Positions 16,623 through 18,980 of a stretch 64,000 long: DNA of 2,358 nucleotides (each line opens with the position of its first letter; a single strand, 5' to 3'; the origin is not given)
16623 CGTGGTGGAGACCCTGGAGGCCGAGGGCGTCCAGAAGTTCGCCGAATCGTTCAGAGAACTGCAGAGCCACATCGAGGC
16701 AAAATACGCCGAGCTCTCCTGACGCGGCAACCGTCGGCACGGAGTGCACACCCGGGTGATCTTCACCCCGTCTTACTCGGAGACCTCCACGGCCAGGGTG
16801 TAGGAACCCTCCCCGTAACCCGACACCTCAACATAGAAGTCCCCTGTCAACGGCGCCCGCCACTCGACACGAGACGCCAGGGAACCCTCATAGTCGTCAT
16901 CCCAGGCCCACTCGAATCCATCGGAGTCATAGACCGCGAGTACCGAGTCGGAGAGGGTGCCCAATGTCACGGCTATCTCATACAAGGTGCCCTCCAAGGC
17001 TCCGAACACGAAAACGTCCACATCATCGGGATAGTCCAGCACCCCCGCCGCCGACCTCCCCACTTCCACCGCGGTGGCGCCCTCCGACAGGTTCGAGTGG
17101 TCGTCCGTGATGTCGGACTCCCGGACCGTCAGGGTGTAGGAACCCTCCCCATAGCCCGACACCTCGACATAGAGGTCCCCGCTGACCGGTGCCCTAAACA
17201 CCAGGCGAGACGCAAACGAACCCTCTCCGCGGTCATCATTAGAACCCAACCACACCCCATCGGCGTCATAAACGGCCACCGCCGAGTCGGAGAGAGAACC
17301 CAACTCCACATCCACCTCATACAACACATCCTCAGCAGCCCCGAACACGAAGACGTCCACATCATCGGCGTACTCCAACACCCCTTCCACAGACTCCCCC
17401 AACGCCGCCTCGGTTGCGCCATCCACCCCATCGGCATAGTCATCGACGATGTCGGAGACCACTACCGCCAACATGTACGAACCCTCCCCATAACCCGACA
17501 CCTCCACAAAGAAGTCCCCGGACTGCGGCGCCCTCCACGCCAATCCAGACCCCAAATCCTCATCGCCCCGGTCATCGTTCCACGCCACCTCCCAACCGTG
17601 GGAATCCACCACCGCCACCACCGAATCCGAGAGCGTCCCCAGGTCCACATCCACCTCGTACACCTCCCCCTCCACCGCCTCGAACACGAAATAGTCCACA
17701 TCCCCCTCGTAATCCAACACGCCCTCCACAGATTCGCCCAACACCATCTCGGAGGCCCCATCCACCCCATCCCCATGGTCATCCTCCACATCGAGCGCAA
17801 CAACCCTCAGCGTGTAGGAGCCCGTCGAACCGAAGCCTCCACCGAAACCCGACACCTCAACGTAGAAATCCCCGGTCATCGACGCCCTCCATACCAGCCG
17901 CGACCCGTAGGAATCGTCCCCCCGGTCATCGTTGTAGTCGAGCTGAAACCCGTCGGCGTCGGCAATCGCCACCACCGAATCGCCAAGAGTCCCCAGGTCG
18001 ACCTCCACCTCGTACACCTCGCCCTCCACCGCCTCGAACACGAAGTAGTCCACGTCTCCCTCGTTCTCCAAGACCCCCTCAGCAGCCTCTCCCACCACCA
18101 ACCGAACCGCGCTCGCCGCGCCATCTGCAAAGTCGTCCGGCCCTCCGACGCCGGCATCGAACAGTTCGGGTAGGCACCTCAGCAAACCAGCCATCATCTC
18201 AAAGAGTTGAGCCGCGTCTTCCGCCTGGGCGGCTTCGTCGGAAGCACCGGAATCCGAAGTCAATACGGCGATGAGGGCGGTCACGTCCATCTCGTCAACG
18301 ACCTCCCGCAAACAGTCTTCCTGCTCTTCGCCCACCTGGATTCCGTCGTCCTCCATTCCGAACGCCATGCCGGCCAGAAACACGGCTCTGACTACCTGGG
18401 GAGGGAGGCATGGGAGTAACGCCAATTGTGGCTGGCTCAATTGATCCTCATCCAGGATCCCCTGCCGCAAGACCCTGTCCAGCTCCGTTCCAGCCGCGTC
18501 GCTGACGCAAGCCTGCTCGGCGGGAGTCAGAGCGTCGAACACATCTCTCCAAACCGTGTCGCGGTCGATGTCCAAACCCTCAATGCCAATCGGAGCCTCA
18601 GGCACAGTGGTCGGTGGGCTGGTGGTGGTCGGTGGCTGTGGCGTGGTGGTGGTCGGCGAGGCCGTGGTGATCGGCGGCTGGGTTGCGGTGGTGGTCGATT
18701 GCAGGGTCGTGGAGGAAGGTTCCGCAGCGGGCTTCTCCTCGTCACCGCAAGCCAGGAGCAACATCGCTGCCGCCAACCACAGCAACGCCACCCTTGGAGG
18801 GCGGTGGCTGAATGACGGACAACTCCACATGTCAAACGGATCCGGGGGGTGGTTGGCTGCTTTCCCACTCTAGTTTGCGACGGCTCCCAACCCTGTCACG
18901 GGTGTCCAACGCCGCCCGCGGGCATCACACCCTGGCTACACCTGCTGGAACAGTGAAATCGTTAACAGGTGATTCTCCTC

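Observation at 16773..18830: Lipoprotein built from five tandem PPC-like repeats with no protease domain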

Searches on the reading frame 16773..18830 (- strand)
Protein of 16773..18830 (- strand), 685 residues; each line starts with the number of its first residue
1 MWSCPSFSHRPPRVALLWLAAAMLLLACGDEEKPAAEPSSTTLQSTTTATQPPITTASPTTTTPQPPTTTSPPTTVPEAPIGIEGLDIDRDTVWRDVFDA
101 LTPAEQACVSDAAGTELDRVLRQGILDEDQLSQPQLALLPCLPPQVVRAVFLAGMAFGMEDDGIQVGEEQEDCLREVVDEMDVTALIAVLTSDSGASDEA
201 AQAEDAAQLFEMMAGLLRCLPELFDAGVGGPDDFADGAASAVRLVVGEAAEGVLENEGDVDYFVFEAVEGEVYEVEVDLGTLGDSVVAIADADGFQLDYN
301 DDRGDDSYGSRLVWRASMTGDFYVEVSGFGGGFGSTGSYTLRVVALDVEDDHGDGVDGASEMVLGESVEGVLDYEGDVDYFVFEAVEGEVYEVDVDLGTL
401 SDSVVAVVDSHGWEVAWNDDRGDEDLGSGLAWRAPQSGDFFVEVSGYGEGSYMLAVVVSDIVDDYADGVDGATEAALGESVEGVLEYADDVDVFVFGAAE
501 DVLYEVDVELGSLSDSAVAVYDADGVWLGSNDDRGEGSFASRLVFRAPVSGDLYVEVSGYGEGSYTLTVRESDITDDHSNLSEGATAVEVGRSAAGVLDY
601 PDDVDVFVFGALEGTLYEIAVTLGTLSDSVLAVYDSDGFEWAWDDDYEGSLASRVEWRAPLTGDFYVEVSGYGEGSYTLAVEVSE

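Call 4: search_protein_families(library=pfam, proteins=[window:16773-18830:-], max_evalue=1)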
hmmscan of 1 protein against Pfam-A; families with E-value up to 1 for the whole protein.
window:16773-18830:- (685 aa): 3 families
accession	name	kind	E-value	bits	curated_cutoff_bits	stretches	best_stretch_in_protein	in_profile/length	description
PF04151.21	PPC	-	2.2e-11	44.9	25.9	4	490-559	1-70/70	Bacterial pre-peptidase C-terminal domain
PF21827.1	New_glue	-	0.0064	16.7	31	1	16-72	4-62/94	New glue protein family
PF06452.16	CBM9_1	-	0.015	15.7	23.4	0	269-330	120-178/185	Carbohydrate family 9 binding domain-like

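Call 5: search_protein_families(library=ncbifam, proteins=[window:16773-18830:-], max_evalue=1)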
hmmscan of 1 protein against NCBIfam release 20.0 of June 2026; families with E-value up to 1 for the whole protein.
window:16773-18830:- (685 aa): 3 families
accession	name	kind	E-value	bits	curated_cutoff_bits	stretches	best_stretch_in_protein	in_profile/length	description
NF041057.1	Rcas_1661_fam_Se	equivalog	0.0023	17.5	190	1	18-78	2-66/247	Rcas_1661 family thioredoxin-like (seleno)lipoprotein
NF053527.1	lipo_Cory_WKLS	subfamily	0.1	12.5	105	1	14-60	2-49/166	WKL family lipoprotein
NF004057.0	PRK05575.1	equivalog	0.17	11.5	311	0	480-506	115-142/207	precorrin-8X methylmutase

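Call 9: find_homologous_proteins(query=window:16773-18830:-)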
Query window:16773-18830:- (685 aa): 134 proteins with E <= 0.001 among 8000 candidates; the best 120 are listed.
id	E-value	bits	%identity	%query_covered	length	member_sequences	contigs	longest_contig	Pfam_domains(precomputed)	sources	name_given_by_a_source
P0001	0.0e+0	1280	100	88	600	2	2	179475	PF04151.22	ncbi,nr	ncbi:MAG: hypothetical protein OXI56_12185 [bacterium]|nr:hypothetical protein [bacterium] MDE060254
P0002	0.0e+0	1243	85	100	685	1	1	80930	PF04151.22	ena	-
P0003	0.0e+0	1228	68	89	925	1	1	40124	PF04151.22,PF06452.17,PF08884.17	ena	-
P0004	0.0e+0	1171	92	87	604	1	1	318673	PF04151.22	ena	-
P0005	0.0e+0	1125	68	100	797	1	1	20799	PF04151.22,PF06452.17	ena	-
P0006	0.0e+0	1082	55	95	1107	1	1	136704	PF04151.22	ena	-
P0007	7.9e-289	978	68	98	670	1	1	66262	PF04151.22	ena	-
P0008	2.3e-288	977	68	98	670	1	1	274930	PF04151.22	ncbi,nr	ncbi:MAG: pre-peptidase C-terminal domain-containing protein [bacterium]|nr:pre-peptidase C-terminal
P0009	1.2e-286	971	55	95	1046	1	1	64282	PF04151.22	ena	-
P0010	2.7e-274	930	68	98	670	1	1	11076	PF04151.22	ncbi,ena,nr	ncbi:MAG: pre-peptidase C-terminal domain-containing protein [bacterium]|nr:pre-peptidase C-terminal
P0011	3.3e-272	923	57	100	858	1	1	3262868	PF04151.22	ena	-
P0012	1.8e-255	868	54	99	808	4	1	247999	PF04151.22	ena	-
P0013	6.6e-252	856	56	66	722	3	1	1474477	PF04151.22,PF14524.13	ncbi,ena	-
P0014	7.1e-240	817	55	99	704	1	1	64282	PF04151.22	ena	-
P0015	7.0e-238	810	52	99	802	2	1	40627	PF04151.22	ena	-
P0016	8.0e-235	800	53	100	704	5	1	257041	PF04151.22,PF27628.1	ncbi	-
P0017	5.3e-232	791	46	86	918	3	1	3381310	PF16247.12,PF04151.22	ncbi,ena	-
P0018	3.0e-217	742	55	64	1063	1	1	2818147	PF04151.22,PF25989.1,PF17438.9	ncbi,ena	-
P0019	7.8e-213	727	56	99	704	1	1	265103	PF04151.22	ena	-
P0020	1.3e-202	693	68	76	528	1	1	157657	PF04151.22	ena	-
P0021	9.9e-202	691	50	66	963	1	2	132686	PF04151.22,PF25989.1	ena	-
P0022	7.8e-197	674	54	99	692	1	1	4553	PF04151.22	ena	-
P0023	2.7e-189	649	46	82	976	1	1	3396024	PF04151.22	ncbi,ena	-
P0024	5.1e-189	649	59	82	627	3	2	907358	PF04151.22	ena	-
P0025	2.6e-182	626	57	81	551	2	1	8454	PF04151.22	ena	-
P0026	3.5e-181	623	41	92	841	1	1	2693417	PF04151.22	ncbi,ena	-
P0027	3.6e-181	623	57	84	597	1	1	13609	PF04151.22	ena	-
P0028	1.8e-177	610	39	66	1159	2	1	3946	PF04151.22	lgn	-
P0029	6.5e-167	576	53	84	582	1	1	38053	PF04151.22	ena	-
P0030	5.2e-165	569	32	89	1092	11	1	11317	PF04151.22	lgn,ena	-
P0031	6.0e-157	543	66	59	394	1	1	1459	PF04151.22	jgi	-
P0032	1.0e-154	535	51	66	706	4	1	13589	PF04151.22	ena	-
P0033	4.9e-153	530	40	87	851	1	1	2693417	PF04151.22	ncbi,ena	-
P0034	3.9e-152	527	46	75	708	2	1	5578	PF04151.22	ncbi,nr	ncbi:MAG: PPC domain-containing protein, partial [bacterium]|nr:PPC domain-containing protein [bacte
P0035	1.5e-151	525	52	72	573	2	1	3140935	PF04151.22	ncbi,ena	-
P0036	4.7e-150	520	47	85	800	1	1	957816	PF04151.22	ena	-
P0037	2.0e-140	488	46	66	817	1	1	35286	PF04151.22,PF17803.8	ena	-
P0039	3.7e-139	484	42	98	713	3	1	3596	PF04151.22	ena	-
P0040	1.4e-137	479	50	66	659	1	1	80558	PF04151.22,PF25989.1,PF00560.40,PF13855.13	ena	-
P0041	8.1e-135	469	52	74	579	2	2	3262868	PF04151.22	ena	-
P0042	1.5e-134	469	43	84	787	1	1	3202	PF04151.22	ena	-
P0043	3.0e-134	468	41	98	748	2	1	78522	PF04151.22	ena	-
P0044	1.9e-130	455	50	56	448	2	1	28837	PF04151.22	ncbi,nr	ncbi:MAG: PPC domain-containing protein [Actinomycetia bacterium]|nr:PPC domain-containing protein [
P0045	3.4e-130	454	45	65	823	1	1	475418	PF04151.22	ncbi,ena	-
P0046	1.5e-125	439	52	56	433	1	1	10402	PF04151.22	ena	-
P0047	3.2e-123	431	39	73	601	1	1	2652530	PF04151.22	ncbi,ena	-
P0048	6.6e-111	390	47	61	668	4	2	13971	PF04151.22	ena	-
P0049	2.1e-109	385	43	69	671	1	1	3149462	PF04151.22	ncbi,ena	-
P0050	4.0e-107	378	44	66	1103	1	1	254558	PF23623.2,PF04151.22,PF07581.18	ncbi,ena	-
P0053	1.2e-99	353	38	98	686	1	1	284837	-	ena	-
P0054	7.6e-96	341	45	68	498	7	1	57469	PF26670.1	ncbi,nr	ncbi:MAG: hypothetical protein F4144_15425 [Acidimicrobiaceae bacterium]|nr:hypothetical protein [Ac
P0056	7.2e-92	327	37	80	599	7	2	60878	PF04151.22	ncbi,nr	ncbi:MAG: alanine and proline-rich secreted protein Apa, partial [Acidimicrobiia bacterium]|nr:alani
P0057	4.9e-90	321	49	47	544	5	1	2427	PF04151.22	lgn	-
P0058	1.1e-89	320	62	43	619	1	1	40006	PF04151.22,PF04069.18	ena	-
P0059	1.6e-89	320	43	69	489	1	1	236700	PF04151.22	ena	-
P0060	9.5e-88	314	35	66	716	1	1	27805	PF04151.22,PF08884.17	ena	-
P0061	1.8e-87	313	38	93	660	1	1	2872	PF04151.22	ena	-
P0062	2.9e-86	309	35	81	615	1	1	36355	PF04151.22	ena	-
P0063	1.8e-84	303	44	49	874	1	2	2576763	PF04151.22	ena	-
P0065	1.7e-82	297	42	49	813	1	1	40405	PF04151.22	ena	-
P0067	1.7e-81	293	41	64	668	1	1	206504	PF04151.22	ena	-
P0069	1.0e-80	291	35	71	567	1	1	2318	PF04151.22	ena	-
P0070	4.9e-78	282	39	66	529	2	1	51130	PF04151.22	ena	-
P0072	2.3e-75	273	38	69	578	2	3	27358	PF04151.22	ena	-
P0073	2.0e-74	270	36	81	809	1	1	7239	PF04151.22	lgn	-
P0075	6.9e-74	268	45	45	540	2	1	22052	PF04151.22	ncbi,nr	ncbi:MAG: PPC domain-containing protein [bacterium]|nr:PPC domain-containing protein [bacterium]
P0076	4.6e-73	265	43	58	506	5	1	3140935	PF04151.22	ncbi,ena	-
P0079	2.4e-71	260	37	63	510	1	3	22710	PF04151.22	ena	-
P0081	3.5e-71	259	39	58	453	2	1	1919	PF04151.22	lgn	-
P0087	1.6e-68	250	44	44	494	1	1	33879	PF04151.22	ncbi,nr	ncbi:MAG: PPC domain-containing protein, partial [Chloroflexi bacterium]|nr:PPC domain-containing pr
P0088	1.8e-67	247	54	33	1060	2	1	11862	PF01011.29,PF13360.14,PF04151.22,PF13570.14,PF27998.1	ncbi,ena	-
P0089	1.1e-66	244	44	50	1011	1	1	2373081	PF04151.22,PF13540.13,PF25390.2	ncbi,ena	-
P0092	2.5e-65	240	44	48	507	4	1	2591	PF04151.22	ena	-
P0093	1.1e-64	238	36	72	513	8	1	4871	PF04151.22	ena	-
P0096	2.6e-63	233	38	53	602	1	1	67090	PF04151.22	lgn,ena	-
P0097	1.1e-62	231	38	52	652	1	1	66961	PF04151.22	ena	-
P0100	1.0e-59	221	49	35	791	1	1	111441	PF04151.22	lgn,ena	-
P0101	3.2e-59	220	47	34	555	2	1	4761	PF04151.22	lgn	-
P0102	8.7e-59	218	46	33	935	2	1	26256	PF04151.22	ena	-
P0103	9.6e-59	218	39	50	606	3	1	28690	PF04151.22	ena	-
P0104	5.2e-58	216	35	71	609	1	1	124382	PF04151.22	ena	-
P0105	7.1e-58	215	35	76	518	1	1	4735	PF04151.22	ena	-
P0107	5.4e-57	212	51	36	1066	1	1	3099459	PF01094.35,PF04151.22,PF13433.13,PF13458.13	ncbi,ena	-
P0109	3.0e-54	203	34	54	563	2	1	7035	PF04151.22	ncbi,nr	ncbi:MAG: hypothetical protein F4Y94_04355 [Chloroflexi bacterium]|nr:hypothetical protein [Chlorofl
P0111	5.3e-52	196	30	67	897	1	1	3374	PF04151.22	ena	-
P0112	9.7e-52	195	34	54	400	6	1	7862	PF04151.22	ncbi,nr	ncbi:MAG: PPC domain-containing protein [Acidimicrobiia bacterium]|nr:PPC domain-containing protein 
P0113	2.4e-51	194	30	90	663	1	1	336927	PF04151.22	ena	-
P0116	4.0e-48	183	41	42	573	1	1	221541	PF04151.22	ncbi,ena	-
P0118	9.3e-47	178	47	33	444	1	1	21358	PF04151.22,PF09826.16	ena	-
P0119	3.5e-46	177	41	33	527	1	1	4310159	PF04151.22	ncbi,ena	-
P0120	1.2e-44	171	52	26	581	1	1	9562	PF04151.22,PF00496.28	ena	-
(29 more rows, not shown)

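Call 12: search_protein_families(library=pfam, proteins=[P0054, P0017, P0018, P0023, P0053], max_evalue=0.1)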
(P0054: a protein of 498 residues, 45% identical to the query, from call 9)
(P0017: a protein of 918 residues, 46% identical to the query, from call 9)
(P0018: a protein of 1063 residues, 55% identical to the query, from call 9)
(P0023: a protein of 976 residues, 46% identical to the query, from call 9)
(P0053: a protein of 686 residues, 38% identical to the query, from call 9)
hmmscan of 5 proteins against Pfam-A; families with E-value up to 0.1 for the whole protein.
P0054 (498 aa): 0 families

P0017 (918 aa): 3 families
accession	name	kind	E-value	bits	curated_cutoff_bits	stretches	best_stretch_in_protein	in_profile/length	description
PF04151.21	PPC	-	3.3e-26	92.4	25.9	5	607-673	1-68/70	Bacterial pre-peptidase C-terminal domain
PF16247.11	DUF4904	-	7.1e-06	26.3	27.7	0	477-510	58-91/129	Domain of unknown function (DUF4904)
PF06138.17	Chordopox_E11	-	0.018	15.8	27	0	376-413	55-92/126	Chordopoxvirus E11 protein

P0018 (1063 aa): 3 families
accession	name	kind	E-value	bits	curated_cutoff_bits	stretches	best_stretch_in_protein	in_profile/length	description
PF04151.21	PPC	-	4.5e-32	111.2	25.9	6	871-937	2-69/70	Bacterial pre-peptidase C-terminal domain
PF01793.22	Glyco_transf_15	-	6.5e-05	22.9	25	0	759-821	193-255/325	Glycolipid 2-alpha-mannosyltransferase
PF08884.16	Flagellin_D3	-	0.00073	20.3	24.2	0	481-517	37-82/91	Flagellin D3 domain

P0023 (976 aa): 4 families
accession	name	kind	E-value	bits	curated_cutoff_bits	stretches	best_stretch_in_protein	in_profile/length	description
PF04151.21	PPC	-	4.3e-28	98.4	25.9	5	783-850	1-69/70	Bacterial pre-peptidase C-terminal domain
PF18430.7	DBD_HTH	-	0.00028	21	25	0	461-476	7-22/35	Putative DNA-binding domain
PF06004.18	DUF903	-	0.0043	17.4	27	0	436-462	13-39/49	Bacterial protein of unknown function (DUF903)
PF01764.32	Lipase_3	-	0.034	14.5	22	0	838-898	59-116/140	Lipase (class 3)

P0053 (686 aa): 3 families
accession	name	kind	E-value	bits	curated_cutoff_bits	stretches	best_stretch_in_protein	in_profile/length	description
PF04151.21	PPC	-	3.8e-05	24.9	25.9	0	376-442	2-69/70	Bacterial pre-peptidase C-terminal domain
PF21474.3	DNApolII_N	-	0.042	14.1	25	0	658-671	19-32/36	DNA polymerase II, N-terminal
PF11084.13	DUF2621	-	0.053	13.9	27.7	0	237-292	37-93/139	Protein of unknown function (DUF2621)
